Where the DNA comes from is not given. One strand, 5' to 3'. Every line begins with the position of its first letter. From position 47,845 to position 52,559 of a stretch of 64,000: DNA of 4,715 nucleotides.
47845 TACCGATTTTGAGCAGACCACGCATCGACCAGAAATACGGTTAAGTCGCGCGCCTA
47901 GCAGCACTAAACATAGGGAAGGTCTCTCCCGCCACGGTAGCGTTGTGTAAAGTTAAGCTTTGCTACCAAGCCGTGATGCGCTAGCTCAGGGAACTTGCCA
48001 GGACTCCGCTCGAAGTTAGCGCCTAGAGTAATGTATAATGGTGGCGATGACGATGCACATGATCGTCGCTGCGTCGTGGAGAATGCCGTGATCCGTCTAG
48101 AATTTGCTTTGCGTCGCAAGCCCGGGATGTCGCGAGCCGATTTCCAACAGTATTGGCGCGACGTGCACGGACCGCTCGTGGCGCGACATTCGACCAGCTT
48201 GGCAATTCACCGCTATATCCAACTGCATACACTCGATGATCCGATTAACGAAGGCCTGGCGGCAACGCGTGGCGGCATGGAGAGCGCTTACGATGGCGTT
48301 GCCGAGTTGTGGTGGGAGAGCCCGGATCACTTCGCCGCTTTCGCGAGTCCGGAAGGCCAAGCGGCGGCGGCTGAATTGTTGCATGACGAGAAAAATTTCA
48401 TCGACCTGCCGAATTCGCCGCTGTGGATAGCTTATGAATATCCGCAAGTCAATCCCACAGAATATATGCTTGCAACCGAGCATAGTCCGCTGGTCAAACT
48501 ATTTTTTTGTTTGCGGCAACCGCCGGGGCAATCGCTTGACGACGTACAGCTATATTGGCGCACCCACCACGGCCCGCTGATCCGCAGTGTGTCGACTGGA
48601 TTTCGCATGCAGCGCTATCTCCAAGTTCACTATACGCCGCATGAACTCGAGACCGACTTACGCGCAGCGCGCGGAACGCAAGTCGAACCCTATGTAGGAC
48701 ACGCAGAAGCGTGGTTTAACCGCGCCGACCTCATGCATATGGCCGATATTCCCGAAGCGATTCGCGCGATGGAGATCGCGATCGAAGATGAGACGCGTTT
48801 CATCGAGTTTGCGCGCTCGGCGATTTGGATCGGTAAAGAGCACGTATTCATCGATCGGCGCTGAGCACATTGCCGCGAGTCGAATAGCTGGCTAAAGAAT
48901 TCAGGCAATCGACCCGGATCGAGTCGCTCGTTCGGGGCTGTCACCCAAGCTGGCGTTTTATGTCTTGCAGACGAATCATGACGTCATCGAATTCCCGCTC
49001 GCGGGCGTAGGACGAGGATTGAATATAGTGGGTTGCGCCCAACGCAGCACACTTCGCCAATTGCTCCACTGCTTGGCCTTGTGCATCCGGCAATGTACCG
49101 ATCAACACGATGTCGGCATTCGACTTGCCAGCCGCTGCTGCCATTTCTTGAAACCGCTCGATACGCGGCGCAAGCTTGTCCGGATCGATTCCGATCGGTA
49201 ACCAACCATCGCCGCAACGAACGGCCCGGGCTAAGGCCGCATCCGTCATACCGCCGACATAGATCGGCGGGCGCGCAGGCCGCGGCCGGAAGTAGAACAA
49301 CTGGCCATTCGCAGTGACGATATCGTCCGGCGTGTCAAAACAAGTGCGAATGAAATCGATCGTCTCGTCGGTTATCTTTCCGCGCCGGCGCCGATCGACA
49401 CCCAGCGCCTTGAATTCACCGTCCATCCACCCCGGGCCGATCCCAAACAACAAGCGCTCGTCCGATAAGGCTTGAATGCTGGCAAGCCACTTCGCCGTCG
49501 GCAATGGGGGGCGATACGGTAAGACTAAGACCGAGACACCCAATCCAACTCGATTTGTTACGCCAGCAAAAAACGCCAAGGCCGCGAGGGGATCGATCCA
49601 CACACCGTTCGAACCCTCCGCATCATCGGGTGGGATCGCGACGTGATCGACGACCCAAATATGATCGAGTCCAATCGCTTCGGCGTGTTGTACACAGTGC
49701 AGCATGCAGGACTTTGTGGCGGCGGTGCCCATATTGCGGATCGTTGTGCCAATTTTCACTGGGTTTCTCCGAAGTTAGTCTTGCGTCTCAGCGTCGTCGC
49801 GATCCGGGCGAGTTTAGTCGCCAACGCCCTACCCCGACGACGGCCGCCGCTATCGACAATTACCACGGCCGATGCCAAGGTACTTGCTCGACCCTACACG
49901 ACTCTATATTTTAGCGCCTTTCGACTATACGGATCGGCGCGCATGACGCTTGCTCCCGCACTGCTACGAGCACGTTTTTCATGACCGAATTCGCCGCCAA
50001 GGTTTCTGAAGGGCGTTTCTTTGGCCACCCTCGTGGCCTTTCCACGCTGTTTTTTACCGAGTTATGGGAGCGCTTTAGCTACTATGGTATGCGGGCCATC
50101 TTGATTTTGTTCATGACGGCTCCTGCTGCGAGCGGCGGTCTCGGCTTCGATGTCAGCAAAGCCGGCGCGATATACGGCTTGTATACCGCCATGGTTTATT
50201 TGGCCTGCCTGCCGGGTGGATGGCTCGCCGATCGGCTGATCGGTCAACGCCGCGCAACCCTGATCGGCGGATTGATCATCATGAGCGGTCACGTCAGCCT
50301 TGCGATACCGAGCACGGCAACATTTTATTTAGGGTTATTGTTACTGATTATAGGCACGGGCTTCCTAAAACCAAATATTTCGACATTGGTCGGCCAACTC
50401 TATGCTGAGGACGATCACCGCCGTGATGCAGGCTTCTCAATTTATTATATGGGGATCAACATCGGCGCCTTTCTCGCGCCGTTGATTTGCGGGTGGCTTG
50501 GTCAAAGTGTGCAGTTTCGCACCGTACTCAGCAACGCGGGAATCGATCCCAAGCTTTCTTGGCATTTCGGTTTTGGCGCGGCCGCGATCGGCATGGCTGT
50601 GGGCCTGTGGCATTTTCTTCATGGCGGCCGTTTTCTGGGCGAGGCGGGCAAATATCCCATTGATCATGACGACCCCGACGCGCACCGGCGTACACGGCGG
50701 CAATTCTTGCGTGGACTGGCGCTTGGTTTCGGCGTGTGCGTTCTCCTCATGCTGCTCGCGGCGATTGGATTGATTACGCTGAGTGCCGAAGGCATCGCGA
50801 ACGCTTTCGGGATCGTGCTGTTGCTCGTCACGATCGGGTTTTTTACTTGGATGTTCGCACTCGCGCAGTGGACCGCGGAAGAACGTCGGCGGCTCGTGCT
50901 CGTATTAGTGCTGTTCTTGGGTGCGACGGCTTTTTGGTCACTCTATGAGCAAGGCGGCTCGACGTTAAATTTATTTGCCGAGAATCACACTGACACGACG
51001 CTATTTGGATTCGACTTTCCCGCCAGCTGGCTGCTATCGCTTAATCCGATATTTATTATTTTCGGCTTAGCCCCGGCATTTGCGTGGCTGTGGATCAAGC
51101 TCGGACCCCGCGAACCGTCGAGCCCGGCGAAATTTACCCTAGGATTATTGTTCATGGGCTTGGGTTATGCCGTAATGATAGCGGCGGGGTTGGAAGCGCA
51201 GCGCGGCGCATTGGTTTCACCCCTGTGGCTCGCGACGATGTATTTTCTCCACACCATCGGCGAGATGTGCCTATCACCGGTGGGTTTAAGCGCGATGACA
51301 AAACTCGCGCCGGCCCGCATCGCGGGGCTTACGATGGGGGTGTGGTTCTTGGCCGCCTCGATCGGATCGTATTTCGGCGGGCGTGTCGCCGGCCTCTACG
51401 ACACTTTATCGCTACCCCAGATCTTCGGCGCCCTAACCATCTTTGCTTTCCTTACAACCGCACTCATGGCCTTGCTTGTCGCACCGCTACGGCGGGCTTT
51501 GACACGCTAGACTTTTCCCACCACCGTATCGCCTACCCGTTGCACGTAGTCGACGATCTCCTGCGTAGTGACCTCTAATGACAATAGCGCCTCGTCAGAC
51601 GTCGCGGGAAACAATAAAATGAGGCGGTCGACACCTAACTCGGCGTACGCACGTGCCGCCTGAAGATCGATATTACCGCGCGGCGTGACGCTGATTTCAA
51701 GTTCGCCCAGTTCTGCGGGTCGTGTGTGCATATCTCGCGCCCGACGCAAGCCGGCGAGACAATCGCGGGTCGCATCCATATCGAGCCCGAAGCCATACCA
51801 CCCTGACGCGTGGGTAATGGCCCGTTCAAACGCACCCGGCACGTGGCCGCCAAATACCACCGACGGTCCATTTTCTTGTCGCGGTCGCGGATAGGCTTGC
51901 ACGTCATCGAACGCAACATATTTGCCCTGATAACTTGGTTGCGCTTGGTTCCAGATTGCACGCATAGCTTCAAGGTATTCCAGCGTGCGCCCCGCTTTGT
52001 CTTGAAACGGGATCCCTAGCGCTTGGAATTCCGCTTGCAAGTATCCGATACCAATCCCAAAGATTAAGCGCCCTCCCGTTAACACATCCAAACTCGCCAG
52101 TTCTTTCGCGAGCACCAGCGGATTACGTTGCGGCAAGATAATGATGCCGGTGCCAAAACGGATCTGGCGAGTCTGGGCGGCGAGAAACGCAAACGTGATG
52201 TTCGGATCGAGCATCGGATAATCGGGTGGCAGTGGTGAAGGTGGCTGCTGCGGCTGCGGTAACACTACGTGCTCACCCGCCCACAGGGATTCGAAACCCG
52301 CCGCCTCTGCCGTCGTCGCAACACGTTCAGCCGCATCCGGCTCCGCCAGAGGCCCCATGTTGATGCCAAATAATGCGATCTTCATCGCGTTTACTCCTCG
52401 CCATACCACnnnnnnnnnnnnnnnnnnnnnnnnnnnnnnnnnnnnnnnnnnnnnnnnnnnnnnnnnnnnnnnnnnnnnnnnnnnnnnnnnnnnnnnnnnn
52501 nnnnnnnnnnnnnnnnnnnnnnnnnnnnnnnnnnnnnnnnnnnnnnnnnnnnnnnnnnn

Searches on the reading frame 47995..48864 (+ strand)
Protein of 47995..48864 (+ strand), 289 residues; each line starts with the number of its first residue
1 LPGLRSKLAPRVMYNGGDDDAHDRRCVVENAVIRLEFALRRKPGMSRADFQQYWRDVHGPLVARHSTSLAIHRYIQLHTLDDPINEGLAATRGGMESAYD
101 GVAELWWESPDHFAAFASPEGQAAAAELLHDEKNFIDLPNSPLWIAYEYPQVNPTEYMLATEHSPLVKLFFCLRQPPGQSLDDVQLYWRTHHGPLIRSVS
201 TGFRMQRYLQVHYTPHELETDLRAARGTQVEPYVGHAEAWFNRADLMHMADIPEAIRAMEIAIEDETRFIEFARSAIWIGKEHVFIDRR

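Call 26: search_protein_families(library=pfam, proteins=[window:47995-48864:+], max_evalue=0.00001)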
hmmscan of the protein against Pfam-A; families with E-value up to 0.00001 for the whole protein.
window:47995-48864:+ (289 aa): 1 family
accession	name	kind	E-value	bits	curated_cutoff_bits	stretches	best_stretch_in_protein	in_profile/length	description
PF07110.17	EthD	-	4.9e-32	111.4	22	2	42-138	1-95/96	EthD domain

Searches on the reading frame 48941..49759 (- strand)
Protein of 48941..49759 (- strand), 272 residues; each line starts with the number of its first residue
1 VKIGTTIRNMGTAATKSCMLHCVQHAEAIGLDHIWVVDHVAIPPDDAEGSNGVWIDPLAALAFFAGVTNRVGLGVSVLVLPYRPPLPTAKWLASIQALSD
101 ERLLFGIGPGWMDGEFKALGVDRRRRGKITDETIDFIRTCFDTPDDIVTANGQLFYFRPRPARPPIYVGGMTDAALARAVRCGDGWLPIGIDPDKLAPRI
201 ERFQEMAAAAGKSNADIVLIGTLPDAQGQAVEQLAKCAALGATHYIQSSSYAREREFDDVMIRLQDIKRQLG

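Call 26: search_protein_families(library=pfam, proteins=[window:48941-49759:-], max_evalue=0.00001)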
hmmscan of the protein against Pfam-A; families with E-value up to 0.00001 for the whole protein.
window:48941-49759:- (272 aa): 1 family
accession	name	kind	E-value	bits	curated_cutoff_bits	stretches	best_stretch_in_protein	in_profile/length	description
PF00296.26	Bac_luciferase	-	8.6e-43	147.3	27.9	1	16-220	22-223/314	Luciferase-like monooxygenase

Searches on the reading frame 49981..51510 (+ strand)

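Call 26: search_protein_families(library=pfam, proteins=[window:49981-51510:+], max_evalue=0.00001)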
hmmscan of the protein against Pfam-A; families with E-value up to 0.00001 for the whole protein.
window:49981-51510:+ (509 aa): 2 families
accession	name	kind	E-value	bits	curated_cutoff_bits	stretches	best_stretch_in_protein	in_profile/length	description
PF00854.27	PTR2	-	2.8e-65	221.1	27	2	287-476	185-382/392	POT family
PF07690.21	MFS_1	-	2.1e-20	73.4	33.4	1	32-321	6-287/347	Major Facilitator Superfamily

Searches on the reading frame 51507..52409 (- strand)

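Call 26: search_protein_families(library=pfam, proteins=[window:51507-52409:-], max_evalue=0.00001)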
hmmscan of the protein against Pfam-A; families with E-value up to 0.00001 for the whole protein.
window:51507-52409:- (300 aa): 1 family
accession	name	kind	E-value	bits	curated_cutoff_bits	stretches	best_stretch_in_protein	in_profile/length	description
PF00296.26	Bac_luciferase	-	6e-47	161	27.9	1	23-243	21-226/314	Luciferase-like monooxygenase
